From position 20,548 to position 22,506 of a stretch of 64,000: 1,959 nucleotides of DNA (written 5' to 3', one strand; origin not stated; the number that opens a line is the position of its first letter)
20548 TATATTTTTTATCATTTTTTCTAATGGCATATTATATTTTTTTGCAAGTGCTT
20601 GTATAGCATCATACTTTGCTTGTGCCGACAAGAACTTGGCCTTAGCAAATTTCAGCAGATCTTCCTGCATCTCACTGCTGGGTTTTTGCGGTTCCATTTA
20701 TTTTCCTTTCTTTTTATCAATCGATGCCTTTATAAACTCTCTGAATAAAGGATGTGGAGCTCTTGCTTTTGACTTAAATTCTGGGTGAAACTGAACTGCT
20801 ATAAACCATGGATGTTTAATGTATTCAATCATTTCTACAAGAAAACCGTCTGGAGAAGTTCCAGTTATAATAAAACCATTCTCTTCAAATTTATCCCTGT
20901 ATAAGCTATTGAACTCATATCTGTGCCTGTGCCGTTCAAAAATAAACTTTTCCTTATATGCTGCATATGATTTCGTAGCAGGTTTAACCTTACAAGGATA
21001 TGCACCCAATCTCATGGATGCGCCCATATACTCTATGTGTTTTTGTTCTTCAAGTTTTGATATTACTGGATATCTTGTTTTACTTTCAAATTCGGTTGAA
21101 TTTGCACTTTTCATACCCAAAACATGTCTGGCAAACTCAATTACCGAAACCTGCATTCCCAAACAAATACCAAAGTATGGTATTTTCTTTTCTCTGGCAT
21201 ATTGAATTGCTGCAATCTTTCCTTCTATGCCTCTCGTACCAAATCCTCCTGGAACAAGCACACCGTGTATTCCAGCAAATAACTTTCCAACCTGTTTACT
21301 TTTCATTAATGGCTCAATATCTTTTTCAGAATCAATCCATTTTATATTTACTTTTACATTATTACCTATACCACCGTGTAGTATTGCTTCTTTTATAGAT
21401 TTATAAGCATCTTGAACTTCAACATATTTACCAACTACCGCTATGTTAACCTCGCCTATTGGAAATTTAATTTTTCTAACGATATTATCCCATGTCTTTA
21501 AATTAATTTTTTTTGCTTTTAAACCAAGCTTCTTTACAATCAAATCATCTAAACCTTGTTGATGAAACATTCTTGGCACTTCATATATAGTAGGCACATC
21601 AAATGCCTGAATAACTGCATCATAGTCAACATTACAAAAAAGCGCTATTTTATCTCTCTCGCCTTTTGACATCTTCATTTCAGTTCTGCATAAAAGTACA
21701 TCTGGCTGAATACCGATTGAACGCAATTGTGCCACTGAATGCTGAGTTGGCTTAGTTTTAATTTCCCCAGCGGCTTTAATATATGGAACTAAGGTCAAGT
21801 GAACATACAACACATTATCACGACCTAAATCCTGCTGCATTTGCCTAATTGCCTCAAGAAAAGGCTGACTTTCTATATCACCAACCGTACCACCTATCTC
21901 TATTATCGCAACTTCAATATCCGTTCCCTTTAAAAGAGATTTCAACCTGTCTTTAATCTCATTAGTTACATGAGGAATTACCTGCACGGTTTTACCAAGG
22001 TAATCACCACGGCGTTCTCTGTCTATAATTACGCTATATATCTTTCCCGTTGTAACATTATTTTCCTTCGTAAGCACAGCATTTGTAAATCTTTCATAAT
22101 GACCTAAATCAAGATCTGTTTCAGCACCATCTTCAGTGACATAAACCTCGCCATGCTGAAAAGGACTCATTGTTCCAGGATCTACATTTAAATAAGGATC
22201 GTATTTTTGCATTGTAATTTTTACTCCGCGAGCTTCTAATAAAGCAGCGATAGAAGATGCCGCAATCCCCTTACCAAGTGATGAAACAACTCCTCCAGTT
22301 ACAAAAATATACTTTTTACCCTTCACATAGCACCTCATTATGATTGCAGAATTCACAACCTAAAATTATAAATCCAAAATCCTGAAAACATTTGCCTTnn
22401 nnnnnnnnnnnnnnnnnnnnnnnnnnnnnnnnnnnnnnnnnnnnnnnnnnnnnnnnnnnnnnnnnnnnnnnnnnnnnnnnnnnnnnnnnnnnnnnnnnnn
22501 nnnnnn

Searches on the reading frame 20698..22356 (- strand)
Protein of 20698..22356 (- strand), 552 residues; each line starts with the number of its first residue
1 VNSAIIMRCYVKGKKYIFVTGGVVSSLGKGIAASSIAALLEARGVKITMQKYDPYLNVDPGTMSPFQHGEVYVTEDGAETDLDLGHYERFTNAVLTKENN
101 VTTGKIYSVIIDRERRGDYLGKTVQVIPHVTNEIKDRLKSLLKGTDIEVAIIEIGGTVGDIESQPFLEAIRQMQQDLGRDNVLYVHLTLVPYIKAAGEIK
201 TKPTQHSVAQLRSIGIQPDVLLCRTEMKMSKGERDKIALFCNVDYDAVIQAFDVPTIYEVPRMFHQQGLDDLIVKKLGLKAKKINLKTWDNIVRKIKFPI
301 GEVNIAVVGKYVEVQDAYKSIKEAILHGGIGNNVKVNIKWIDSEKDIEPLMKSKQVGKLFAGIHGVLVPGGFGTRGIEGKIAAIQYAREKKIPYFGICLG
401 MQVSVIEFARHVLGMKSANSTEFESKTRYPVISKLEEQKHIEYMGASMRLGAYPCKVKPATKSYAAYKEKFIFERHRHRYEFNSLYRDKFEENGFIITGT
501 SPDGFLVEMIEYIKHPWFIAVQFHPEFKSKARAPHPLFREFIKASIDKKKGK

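Call 12: find_encoding_contigs(protein=window:20698-22356:-, flank=10000, max_places=1)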
Protein window:20698-22356:- (552 aa): no gene with exactly this product is on record in the collection.

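Call 15: search_protein_families(library=pfam, proteins=[window:20698-22356:-], max_evalue=0.00001)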
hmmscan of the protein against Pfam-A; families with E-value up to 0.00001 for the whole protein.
window:20698-22356:- (552 aa): 3 families
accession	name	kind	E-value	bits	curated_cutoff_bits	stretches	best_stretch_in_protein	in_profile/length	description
PF06418.20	CTP_synth_N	-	6.9e-129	429.3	26.1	1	15-279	1-265/265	CTP synthase N-terminus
PF00117.34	GATase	-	9.1e-43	146.6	22.8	1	314-543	2-189/190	Glutamine amidotransferase class-I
PF07722.19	Peptidase_C26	-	3.5e-08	33.9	20.5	1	381-526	95-219/219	Peptidase C26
